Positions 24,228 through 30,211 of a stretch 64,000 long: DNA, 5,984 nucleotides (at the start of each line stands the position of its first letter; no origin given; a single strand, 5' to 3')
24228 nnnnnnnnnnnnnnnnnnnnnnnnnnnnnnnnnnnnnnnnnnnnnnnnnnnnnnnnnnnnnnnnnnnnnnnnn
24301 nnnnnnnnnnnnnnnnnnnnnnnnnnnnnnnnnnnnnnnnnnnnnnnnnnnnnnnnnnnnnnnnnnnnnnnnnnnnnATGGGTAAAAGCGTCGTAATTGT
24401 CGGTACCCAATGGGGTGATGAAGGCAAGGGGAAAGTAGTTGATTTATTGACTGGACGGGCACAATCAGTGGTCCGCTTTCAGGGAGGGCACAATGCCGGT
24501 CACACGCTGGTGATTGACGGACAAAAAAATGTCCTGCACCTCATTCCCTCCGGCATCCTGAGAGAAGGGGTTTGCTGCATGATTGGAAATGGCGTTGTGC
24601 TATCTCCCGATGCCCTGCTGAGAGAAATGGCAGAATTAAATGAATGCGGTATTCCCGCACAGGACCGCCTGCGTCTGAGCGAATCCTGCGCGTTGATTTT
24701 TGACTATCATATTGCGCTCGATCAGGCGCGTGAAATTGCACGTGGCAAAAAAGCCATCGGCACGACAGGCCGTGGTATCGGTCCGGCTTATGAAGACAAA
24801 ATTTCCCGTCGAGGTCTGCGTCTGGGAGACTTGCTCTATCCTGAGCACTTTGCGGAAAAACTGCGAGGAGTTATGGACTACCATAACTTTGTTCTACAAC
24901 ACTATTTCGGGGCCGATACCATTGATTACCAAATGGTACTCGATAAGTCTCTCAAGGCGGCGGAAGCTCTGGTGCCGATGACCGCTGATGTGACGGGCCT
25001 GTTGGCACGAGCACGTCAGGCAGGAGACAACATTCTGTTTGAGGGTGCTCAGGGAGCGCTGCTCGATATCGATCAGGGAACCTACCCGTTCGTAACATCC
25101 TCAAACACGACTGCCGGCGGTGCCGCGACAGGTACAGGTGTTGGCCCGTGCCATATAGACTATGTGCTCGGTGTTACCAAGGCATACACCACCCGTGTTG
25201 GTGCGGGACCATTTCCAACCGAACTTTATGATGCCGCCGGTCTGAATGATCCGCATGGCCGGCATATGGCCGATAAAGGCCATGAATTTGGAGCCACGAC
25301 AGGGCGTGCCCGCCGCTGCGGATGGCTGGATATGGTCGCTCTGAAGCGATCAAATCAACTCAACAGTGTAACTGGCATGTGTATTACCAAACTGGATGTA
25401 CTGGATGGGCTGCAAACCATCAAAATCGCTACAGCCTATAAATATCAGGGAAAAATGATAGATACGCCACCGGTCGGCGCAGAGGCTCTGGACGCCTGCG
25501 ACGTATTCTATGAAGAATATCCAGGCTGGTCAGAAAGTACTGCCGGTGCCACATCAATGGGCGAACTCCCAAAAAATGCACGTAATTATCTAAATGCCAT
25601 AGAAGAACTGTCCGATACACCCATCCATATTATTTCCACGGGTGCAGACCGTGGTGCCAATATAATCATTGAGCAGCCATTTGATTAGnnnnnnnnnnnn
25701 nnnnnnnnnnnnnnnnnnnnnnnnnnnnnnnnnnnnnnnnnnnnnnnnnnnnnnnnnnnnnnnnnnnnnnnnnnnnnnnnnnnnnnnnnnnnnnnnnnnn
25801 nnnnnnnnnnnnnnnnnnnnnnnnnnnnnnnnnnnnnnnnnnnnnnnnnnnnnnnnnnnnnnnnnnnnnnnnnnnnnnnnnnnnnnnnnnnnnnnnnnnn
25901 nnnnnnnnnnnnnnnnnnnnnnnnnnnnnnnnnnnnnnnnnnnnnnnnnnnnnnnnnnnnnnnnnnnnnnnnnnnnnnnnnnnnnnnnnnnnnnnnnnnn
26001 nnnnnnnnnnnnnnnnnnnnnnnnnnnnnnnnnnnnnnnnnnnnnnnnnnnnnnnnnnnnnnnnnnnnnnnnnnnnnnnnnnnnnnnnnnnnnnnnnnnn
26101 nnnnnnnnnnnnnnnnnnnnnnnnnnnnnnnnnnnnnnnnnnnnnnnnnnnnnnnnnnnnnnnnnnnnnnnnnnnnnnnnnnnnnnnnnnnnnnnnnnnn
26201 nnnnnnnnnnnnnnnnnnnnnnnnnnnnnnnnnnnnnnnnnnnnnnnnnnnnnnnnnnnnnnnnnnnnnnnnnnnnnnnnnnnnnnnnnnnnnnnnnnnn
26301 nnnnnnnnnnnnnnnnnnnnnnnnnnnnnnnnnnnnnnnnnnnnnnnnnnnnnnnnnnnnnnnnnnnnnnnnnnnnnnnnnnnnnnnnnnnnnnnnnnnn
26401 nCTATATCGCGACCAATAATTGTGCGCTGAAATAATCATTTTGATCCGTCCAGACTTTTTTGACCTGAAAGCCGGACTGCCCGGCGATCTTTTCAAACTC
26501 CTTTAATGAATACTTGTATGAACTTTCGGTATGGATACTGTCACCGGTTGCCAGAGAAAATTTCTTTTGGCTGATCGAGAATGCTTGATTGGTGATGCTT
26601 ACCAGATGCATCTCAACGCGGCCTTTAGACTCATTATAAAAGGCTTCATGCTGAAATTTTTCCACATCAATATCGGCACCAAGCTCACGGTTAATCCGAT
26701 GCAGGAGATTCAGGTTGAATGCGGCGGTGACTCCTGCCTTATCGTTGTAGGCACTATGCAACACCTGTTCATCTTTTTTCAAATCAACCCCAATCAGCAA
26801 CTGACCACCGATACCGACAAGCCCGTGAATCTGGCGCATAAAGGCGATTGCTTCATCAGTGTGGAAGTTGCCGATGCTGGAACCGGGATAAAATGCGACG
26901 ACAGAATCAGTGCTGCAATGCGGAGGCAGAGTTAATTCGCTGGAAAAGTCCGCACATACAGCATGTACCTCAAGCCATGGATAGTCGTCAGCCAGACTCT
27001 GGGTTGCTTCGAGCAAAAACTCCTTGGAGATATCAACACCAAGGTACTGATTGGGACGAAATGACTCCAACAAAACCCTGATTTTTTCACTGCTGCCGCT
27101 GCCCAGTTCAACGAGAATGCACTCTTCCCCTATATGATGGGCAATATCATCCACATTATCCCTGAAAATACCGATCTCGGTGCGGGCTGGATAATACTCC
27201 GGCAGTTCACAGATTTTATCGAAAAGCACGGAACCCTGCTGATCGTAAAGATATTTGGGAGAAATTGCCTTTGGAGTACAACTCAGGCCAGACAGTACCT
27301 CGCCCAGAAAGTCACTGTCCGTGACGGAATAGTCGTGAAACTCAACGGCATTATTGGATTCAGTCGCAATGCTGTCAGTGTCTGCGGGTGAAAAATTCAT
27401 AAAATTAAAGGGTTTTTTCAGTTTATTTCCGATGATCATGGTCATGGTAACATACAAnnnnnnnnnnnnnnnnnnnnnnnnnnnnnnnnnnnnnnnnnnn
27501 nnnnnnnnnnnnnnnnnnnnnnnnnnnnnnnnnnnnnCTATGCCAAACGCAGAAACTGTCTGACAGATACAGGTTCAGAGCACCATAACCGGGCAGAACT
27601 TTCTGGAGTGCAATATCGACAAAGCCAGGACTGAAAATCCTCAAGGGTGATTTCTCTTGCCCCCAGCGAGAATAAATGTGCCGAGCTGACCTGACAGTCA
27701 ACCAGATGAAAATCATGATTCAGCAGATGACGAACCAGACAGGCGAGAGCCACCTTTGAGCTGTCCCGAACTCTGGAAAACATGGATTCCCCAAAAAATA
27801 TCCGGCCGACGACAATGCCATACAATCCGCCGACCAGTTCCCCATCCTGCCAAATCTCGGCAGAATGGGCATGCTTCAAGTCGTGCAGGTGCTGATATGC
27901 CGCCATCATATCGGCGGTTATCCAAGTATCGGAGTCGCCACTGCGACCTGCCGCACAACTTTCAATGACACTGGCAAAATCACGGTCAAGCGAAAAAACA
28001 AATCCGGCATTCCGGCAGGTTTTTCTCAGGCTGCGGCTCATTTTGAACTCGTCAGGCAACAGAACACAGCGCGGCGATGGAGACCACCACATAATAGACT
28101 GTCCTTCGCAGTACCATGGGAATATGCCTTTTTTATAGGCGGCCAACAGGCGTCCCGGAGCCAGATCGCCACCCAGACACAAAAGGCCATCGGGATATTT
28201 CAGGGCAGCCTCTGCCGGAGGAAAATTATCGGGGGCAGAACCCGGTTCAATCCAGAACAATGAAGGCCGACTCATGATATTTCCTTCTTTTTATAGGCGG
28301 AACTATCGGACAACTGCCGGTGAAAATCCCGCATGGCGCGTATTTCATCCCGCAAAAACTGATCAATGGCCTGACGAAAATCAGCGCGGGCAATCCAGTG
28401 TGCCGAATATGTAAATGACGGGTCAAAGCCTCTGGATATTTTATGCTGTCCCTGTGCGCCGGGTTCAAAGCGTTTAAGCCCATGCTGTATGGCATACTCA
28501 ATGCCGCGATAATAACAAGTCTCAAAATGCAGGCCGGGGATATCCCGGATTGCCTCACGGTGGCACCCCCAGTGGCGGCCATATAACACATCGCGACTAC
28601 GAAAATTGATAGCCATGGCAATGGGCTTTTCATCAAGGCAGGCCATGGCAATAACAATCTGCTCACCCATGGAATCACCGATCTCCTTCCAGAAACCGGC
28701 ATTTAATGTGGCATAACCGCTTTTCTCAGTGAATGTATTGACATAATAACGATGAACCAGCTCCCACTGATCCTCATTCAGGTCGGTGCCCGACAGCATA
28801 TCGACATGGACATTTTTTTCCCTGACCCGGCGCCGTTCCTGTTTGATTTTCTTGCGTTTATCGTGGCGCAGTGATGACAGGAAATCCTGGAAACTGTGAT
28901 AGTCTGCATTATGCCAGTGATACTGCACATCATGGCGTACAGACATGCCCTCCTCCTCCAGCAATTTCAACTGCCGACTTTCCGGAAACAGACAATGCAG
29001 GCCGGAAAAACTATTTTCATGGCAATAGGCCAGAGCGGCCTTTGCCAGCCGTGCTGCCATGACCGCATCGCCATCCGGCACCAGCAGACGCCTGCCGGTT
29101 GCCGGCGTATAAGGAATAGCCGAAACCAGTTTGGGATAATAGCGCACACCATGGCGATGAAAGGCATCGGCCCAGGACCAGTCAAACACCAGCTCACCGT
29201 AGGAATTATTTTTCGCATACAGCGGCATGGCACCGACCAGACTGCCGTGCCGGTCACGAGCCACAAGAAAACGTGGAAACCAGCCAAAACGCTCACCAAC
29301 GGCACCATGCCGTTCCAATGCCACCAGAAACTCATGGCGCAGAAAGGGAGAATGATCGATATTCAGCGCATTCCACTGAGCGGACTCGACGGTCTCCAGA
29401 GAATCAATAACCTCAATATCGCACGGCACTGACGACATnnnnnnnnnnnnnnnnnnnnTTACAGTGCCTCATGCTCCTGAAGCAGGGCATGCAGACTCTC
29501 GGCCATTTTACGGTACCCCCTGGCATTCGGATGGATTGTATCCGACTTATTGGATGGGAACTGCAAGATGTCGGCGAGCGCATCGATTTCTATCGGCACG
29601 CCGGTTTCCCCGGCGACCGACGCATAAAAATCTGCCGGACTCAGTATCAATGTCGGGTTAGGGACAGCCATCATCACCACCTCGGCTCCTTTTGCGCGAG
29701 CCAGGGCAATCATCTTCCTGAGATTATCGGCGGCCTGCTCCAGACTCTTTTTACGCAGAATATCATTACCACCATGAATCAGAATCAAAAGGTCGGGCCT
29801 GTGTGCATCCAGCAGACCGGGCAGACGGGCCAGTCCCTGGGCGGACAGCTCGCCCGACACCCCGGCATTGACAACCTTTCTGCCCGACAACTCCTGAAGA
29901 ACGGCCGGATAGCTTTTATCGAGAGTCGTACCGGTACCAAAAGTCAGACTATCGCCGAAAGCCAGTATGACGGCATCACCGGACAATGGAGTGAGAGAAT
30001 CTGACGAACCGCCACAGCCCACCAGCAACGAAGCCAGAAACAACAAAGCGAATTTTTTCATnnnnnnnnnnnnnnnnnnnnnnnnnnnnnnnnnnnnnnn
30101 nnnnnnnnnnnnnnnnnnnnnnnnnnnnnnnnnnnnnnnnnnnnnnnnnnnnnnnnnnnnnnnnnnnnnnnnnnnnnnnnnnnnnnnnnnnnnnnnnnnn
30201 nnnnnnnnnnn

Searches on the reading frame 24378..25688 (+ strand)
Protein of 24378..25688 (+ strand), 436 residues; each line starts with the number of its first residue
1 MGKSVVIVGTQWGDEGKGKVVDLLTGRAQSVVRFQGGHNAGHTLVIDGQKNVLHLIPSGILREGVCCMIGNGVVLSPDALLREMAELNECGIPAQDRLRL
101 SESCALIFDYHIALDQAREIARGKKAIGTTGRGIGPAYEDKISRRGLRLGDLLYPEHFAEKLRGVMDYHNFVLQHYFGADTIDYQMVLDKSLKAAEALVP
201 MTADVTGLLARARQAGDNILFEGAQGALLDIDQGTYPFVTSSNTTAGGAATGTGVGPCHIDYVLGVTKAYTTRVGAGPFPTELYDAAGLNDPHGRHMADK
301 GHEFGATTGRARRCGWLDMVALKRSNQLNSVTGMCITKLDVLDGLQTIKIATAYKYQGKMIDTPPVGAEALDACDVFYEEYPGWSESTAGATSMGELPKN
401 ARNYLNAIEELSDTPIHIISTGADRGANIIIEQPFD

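Call 83: search_protein_families(library=pfam, proteins=[window:24378-25688:+], max_evalue=0.00001)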
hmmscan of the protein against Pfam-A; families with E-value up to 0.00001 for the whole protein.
window:24378-25688:+ (436 aa): 1 family
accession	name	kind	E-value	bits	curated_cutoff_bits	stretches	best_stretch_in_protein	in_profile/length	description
PF00709.27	Adenylsucc_synt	-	5.9e-176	585.7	27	1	6-427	1-414/416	Adenylosuccinate synthetase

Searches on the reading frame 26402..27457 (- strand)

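Call 7: search_protein_families(library=pfam, proteins=[window:26402-27457:-], max_evalue=0.01)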
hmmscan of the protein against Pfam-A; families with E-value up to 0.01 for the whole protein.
window:26402-27457:- (351 aa): 4 families
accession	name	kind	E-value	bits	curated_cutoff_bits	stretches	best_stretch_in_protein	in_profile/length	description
PF10017.15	Methyltransf_33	-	8.2e-111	370.3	23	1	53-348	4-302/304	Histidine-specific methyltransferase, SAM-dependent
PF08242.18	Methyltransf_12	-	5.6e-07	30.6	30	1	116-220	1-98/98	Methyltransferase domain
PF13649.12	Methyltransf_25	-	4e-06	27.9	27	1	116-217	2-96/97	Methyltransferase domain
PF08241.18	Methyltransf_11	-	0.00012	23.1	21.2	1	117-222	2-95/95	Methyltransferase domain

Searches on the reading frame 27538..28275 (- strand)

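Call 7: search_protein_families(library=pfam, proteins=[window:27538-28275:-], max_evalue=0.01)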
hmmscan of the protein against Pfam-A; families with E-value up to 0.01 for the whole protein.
window:27538-28275:- (245 aa): 1 family
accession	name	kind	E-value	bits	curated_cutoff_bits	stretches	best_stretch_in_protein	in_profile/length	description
PF03588.20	Leu_Phe_trans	-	1.8e-71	239.6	22.7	1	41-209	2-170/171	Leucyl/phenylalanyl-tRNA protein transferase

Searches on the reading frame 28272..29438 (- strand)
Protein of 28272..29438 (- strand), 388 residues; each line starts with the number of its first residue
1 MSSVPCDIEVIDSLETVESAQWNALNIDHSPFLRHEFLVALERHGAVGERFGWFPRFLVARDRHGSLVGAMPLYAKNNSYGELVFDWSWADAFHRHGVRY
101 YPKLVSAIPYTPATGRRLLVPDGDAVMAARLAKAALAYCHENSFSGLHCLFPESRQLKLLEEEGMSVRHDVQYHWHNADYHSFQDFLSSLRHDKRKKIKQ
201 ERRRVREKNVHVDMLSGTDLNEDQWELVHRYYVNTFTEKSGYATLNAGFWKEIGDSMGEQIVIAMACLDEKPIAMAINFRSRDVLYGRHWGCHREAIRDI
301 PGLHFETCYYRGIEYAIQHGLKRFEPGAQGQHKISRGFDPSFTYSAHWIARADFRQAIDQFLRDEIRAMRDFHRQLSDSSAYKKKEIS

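Call 7: search_protein_families(library=pfam, proteins=[window:28272-29438:-], max_evalue=0.01)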
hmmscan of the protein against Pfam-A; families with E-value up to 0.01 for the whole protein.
window:28272-29438:- (388 aa): 2 families
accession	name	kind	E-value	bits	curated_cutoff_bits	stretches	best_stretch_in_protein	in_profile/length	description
PF04339.18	FemAB_like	-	5.3e-139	463.9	27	1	13-384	1-369/369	Peptidogalycan biosysnthesis/recognition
PF13480.13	Acetyltransf_6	-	7.9e-11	42.7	22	1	194-328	3-136/143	Acetyltransferase (GNAT) domain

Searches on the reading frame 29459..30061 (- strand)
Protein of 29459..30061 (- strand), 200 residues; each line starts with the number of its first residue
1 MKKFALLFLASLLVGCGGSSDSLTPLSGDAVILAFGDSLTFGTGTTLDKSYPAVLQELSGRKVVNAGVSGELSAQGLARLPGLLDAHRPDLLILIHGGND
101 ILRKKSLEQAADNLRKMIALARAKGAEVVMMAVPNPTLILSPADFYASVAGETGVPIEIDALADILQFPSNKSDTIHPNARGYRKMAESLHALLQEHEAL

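Call 7: search_protein_families(library=pfam, proteins=[window:29459-30061:-], max_evalue=0.01)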
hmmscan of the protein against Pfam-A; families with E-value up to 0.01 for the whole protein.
window:29459-30061:- (200 aa): 4 families
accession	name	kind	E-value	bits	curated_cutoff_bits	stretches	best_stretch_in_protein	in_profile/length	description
PF13472.12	Lipase_GDSL_2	-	1.9e-25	90.9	32.9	1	34-184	1-177/178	GDSL-like Lipase/Acylhydrolase family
PF00657.28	Lipase_GDSL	-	3.4e-15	57.2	23.6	1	32-140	1-132/208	GDSL-like Lipase/Acylhydrolase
PF25182.1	NonGDSL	-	8.8e-06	25.6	80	1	46-133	45-139/220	Non-GDSL lipase-like family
PF04311.20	DUF459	-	0.0011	18.9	27.2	0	32-102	2-73/197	Protein of unknown function (DUF459)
